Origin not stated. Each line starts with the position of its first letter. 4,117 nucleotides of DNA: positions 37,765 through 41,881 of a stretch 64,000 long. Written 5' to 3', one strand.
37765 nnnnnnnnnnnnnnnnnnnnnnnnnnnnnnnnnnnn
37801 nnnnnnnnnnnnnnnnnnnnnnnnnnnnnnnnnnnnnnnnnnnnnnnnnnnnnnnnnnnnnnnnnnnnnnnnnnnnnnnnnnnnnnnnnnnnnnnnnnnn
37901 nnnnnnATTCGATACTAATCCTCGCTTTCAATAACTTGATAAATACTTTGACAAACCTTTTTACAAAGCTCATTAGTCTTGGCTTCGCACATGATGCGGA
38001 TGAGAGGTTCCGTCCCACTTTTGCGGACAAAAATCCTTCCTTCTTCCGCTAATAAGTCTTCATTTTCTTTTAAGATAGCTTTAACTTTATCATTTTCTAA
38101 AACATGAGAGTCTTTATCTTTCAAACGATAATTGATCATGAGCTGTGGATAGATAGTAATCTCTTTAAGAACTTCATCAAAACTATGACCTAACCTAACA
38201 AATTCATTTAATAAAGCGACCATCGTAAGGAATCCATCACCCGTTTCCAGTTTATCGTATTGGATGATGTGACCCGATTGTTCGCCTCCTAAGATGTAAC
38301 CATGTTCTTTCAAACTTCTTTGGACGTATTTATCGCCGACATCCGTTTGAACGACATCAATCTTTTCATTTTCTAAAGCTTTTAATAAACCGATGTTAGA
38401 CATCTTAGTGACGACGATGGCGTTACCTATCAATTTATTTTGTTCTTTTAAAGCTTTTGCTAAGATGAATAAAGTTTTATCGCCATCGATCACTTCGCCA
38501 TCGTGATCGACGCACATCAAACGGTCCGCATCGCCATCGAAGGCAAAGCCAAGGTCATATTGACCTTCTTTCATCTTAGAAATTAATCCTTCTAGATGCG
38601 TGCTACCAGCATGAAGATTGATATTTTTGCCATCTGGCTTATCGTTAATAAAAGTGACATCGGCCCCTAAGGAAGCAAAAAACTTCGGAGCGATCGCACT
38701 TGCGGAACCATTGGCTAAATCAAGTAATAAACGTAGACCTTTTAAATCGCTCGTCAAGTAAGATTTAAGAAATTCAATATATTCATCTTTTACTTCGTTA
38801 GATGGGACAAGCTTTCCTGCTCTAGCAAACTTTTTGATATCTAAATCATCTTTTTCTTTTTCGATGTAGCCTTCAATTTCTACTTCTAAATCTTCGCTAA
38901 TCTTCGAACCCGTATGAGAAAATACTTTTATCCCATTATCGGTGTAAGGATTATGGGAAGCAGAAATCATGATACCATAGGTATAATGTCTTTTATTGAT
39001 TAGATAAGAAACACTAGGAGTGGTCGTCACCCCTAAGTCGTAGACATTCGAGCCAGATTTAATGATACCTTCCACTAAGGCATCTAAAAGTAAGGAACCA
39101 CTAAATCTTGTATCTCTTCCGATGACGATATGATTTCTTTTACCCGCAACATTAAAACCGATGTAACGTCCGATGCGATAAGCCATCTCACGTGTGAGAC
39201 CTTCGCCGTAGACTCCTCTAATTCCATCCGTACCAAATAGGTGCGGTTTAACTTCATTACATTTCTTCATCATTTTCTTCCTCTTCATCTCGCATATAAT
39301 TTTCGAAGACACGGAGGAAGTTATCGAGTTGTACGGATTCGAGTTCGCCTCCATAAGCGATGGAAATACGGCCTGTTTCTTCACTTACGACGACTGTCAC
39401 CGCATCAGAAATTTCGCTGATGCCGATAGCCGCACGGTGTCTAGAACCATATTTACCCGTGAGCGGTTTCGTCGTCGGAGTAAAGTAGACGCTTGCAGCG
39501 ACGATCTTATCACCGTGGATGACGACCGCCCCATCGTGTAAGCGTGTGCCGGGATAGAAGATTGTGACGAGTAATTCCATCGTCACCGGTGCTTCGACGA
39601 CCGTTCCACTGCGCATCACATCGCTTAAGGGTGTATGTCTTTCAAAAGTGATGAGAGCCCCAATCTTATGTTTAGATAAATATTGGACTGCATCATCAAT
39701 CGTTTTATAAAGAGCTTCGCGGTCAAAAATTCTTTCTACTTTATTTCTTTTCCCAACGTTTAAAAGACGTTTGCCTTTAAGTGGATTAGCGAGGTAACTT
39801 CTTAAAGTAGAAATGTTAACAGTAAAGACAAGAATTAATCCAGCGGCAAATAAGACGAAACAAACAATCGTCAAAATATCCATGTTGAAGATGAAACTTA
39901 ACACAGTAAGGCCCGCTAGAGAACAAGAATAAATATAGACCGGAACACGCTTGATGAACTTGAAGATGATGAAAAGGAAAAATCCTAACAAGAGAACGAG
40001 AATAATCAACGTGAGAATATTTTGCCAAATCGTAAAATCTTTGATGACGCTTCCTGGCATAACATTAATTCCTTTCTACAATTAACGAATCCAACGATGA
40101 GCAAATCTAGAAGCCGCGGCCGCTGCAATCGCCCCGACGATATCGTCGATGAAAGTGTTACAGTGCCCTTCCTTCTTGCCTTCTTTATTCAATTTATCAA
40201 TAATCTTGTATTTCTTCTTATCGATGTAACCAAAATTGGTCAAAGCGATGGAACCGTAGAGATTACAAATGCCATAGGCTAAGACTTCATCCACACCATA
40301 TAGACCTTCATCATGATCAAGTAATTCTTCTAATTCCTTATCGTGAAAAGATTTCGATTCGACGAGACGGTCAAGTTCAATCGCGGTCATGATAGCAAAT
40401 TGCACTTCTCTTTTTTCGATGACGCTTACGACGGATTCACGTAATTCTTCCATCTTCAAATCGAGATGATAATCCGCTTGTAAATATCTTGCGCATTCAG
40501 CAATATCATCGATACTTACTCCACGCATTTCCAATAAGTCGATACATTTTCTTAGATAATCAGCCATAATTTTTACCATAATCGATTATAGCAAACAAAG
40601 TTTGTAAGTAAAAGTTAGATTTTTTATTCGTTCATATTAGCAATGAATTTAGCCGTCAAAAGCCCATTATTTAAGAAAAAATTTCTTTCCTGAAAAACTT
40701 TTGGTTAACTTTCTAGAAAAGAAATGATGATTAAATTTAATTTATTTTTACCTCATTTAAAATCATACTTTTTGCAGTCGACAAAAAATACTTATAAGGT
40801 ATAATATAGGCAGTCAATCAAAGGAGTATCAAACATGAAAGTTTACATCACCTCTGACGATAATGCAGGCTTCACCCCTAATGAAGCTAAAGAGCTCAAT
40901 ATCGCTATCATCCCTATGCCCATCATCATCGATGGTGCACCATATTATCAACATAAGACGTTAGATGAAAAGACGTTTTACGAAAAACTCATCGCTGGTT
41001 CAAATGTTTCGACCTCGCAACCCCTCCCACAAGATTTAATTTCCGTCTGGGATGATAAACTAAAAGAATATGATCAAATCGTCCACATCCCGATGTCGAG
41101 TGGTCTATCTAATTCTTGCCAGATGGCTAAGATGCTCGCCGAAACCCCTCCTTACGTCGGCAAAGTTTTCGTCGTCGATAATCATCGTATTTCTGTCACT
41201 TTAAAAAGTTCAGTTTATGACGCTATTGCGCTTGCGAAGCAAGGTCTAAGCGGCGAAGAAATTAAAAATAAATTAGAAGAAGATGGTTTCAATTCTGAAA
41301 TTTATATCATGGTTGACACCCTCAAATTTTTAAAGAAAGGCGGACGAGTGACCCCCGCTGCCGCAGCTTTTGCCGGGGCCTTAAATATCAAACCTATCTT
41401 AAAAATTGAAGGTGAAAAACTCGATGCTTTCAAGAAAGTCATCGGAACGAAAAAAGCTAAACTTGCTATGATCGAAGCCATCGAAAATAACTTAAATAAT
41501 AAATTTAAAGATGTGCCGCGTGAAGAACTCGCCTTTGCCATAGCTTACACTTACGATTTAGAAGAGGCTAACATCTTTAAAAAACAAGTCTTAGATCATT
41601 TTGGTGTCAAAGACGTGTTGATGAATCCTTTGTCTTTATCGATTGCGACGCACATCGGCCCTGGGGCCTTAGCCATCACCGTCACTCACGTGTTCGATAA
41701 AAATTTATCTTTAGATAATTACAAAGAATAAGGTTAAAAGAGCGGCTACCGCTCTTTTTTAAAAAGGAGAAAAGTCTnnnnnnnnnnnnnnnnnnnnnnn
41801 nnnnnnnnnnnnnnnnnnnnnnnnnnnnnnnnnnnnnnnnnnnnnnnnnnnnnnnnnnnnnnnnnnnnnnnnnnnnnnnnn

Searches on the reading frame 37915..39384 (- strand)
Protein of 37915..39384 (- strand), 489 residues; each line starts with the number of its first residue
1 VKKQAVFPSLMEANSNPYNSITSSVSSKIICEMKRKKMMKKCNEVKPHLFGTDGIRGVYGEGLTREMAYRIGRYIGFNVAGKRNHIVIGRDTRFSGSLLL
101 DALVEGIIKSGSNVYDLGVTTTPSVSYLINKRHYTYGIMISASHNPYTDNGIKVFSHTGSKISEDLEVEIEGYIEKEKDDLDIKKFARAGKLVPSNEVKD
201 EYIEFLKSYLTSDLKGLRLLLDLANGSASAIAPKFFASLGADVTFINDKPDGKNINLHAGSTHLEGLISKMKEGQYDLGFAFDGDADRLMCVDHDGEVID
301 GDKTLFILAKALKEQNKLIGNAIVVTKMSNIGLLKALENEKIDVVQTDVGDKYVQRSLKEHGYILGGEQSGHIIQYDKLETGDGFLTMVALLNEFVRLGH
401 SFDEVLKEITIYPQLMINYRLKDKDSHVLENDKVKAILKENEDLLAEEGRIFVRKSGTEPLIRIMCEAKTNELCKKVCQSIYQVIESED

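Call 30: search_protein_families(library=pfam, proteins=[window:37915-39384:-], max_evalue=0.00001)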
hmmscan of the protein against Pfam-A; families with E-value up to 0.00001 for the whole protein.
window:37915-39384:- (489 aa): 4 families
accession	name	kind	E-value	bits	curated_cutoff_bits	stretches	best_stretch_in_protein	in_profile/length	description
PF02878.22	PGM_PMM_I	-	3.8e-40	137.2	22.5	1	49-178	3-135/138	Phosphoglucomutase/phosphomannomutase, alpha/beta/alpha domain I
PF02880.22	PGM_PMM_III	-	2.8e-27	95.5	20.7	1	300-409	1-111/115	Phosphoglucomutase/phosphomannomutase, alpha/beta/alpha domain III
PF02879.22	PGM_PMM_II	-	8.9e-18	65.2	29.3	1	200-296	1-103/103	Phosphoglucomutase/phosphomannomutase, alpha/beta/alpha domain II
PF00408.26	PGM_PMM_IV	-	6.8e-15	55.3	23.1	1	416-482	1-66/68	Phosphoglucomutase/phosphomannomutase, C-terminal domain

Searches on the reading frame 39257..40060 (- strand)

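Call 30: search_protein_families(library=pfam, proteins=[window:39257-40060:-], max_evalue=0.00001)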
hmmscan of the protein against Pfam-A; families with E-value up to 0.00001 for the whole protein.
window:39257-40060:- (267 aa): 1 family
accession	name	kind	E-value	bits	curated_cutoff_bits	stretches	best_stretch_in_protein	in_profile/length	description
PF02457.21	DAC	-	9.7e-39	132.1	27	1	123-239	2-118/119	DisA bacterial checkpoint controller nucleotide-binding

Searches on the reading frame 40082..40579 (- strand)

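Call 30: search_protein_families(library=pfam, proteins=[window:40082-40579:-], max_evalue=0.00001)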
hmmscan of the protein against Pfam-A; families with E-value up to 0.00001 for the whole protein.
window:40082-40579:- (165 aa): 1 family
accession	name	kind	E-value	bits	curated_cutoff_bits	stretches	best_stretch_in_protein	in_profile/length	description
PF04608.18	PgpA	-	4.2e-17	62.9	28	1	53-161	31-141/141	Phosphatidylglycerophosphatase A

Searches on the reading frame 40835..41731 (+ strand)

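Call 30: search_protein_families(library=pfam, proteins=[window:40835-41731:+], max_evalue=0.00001)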
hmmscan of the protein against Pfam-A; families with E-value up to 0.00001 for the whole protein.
window:40835-41731:+ (298 aa): 1 family
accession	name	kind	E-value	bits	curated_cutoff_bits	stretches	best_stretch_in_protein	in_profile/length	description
PF02645.21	DegV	-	1.3e-60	205.5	27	1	2-283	1-277/280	Uncharacterised protein, DegV family COG1307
